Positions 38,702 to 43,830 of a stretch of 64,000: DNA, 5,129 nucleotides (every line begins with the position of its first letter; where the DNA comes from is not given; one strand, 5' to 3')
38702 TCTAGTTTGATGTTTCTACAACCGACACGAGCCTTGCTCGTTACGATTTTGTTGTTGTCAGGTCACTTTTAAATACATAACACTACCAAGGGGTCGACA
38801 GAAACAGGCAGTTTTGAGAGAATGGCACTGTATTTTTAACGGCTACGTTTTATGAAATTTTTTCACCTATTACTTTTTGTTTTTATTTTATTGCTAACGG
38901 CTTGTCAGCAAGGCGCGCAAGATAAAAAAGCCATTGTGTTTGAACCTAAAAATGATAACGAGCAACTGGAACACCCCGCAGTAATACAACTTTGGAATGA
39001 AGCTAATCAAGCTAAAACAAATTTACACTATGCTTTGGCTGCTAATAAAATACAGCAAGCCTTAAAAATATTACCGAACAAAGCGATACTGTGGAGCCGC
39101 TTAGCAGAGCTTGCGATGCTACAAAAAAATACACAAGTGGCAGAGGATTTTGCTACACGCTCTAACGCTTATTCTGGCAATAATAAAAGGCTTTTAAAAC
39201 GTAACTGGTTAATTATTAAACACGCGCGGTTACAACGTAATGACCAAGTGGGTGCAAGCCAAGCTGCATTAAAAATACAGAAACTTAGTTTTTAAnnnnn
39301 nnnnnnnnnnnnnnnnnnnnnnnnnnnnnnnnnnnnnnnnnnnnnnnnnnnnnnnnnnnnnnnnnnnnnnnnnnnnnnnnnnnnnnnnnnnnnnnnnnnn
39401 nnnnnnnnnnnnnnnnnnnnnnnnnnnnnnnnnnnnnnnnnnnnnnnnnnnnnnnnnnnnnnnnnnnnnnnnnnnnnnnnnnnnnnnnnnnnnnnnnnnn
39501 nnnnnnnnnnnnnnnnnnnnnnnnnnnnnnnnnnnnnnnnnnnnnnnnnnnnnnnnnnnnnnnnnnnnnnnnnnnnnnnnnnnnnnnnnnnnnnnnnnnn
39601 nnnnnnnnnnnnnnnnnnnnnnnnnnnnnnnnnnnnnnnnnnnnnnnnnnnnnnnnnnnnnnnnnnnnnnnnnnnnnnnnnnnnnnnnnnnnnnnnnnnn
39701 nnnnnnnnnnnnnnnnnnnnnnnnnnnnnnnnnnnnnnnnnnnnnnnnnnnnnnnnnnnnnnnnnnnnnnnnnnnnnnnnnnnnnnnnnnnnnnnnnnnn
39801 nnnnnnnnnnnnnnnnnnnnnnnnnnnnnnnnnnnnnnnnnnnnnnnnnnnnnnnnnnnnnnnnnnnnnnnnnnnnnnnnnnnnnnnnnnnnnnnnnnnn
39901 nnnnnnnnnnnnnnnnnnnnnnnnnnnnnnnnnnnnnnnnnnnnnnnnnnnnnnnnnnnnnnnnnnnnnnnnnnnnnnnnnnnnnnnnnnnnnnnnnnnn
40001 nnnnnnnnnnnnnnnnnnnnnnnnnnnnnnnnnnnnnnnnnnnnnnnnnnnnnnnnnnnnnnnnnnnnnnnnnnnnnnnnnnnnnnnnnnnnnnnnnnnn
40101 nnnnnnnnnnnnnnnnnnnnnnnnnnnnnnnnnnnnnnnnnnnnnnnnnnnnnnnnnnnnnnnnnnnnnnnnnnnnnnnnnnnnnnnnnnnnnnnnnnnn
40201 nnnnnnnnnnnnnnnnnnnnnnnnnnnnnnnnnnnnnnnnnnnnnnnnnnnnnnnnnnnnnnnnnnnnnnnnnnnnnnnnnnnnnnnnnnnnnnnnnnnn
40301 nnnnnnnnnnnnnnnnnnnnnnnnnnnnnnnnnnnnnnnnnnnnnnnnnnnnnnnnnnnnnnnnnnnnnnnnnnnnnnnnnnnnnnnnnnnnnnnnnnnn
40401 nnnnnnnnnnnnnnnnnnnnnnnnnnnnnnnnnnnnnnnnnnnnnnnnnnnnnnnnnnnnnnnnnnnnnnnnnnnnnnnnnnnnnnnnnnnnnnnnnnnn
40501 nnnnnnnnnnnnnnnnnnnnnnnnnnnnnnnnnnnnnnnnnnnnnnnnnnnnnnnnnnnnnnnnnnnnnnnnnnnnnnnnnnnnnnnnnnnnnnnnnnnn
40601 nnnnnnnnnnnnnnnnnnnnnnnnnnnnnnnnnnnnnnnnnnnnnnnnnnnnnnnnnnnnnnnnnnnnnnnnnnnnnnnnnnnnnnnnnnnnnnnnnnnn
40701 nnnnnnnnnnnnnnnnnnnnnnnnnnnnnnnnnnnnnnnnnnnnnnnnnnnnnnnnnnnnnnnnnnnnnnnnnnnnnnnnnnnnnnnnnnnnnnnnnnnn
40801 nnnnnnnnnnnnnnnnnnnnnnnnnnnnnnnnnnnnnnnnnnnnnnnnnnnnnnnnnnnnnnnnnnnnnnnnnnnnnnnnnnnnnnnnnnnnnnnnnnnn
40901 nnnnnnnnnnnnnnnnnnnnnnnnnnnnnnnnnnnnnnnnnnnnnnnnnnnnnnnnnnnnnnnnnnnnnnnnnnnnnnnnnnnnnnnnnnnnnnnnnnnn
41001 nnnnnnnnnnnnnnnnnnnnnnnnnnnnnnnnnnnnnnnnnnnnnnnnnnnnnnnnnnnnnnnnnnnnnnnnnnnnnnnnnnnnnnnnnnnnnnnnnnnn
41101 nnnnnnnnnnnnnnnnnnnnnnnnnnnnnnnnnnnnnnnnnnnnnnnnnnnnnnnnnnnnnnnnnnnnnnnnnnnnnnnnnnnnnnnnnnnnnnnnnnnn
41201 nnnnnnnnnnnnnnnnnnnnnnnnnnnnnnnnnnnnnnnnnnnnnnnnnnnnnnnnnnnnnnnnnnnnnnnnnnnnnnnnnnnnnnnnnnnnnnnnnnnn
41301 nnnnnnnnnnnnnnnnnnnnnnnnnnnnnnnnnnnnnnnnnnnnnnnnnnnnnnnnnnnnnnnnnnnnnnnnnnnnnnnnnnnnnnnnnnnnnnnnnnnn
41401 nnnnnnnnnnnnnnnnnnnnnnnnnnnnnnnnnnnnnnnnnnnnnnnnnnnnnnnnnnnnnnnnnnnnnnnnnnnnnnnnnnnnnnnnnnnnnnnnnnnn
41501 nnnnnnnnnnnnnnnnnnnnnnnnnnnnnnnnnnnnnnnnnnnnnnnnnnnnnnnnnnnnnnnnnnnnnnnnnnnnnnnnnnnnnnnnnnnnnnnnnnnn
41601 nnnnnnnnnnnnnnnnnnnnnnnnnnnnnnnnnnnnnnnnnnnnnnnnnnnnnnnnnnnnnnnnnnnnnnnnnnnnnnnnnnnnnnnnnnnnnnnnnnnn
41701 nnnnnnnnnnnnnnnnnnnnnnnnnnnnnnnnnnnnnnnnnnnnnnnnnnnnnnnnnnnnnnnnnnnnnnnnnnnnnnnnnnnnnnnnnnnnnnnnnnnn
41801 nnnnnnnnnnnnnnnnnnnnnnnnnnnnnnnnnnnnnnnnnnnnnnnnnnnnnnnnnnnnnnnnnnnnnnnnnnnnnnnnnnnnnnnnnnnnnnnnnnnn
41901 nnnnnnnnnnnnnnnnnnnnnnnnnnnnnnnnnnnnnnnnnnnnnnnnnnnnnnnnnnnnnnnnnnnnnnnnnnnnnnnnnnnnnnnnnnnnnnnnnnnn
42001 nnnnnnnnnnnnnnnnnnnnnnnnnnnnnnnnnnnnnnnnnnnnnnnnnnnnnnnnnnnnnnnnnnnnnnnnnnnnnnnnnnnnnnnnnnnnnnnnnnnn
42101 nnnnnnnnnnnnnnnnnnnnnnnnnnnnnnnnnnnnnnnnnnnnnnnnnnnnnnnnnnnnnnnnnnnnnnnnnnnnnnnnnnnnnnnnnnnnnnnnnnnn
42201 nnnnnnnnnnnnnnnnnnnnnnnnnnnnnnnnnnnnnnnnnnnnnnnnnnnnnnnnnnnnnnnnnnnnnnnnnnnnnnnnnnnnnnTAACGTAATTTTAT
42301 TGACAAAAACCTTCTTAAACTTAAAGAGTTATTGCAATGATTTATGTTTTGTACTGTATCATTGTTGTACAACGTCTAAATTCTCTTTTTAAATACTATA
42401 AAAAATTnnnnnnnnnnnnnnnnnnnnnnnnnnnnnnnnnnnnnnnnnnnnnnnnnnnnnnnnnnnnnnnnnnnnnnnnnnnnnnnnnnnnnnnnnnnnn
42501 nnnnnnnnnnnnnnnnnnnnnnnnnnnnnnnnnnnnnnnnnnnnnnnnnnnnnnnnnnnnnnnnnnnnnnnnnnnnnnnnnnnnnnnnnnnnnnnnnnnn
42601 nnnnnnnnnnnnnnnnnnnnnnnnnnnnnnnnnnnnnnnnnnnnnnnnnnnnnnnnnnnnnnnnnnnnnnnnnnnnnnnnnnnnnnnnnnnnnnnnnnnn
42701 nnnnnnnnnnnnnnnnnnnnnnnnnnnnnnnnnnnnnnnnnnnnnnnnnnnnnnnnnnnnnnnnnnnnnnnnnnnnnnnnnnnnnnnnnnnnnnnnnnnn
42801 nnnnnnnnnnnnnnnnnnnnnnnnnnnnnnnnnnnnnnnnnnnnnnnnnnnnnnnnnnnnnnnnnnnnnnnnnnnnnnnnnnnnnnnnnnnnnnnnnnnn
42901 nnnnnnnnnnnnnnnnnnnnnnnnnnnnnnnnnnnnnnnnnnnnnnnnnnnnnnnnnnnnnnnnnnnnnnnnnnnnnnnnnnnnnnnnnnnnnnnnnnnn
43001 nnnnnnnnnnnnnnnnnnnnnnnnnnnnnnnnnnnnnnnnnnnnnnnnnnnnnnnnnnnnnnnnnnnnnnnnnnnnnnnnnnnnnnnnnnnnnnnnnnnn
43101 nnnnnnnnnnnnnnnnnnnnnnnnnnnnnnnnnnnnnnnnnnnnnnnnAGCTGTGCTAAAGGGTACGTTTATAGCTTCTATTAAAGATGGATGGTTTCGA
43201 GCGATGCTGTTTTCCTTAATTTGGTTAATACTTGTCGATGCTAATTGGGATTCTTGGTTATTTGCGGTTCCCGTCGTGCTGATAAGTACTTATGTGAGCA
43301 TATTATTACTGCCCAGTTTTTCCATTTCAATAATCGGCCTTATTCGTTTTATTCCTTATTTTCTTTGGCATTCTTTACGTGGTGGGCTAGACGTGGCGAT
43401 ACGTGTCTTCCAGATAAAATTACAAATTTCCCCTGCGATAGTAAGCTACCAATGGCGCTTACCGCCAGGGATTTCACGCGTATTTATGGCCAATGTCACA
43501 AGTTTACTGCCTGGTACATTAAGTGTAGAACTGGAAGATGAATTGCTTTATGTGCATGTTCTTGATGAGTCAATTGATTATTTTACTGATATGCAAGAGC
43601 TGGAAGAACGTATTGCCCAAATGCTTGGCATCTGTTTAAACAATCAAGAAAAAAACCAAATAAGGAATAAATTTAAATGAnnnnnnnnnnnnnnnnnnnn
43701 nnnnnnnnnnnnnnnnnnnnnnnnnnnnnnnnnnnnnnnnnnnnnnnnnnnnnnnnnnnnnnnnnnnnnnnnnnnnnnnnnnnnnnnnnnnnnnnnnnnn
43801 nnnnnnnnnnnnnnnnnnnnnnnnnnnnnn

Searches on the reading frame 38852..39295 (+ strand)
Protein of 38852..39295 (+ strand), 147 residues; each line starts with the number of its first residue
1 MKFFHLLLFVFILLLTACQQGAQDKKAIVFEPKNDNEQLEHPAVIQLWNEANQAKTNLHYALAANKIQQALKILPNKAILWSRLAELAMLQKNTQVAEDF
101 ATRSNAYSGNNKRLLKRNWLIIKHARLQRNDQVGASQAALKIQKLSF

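Call 32: search_protein_families(library=pfam, proteins=[window:38852-39295:+], max_evalue=0.01)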
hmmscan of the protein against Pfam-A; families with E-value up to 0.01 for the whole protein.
window:38852-39295:+ (147 aa): 1 family
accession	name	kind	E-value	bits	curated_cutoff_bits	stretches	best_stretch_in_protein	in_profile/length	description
PF07719.23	TPR_2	-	0.0036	17.8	27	0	48-76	5-33/34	Tetratricopeptide repeat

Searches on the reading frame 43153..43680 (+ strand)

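Call 32: search_protein_families(library=pfam, proteins=[window:43153-43680:+], max_evalue=0.01)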
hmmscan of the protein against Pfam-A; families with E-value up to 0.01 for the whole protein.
window:43153-43680:+ (175 aa): 1 family
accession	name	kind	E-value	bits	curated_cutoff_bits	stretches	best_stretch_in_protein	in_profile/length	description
PF01899.21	MNHE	-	5.7e-24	85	27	1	19-154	3-142/145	Na+/H+ ion antiporter subunit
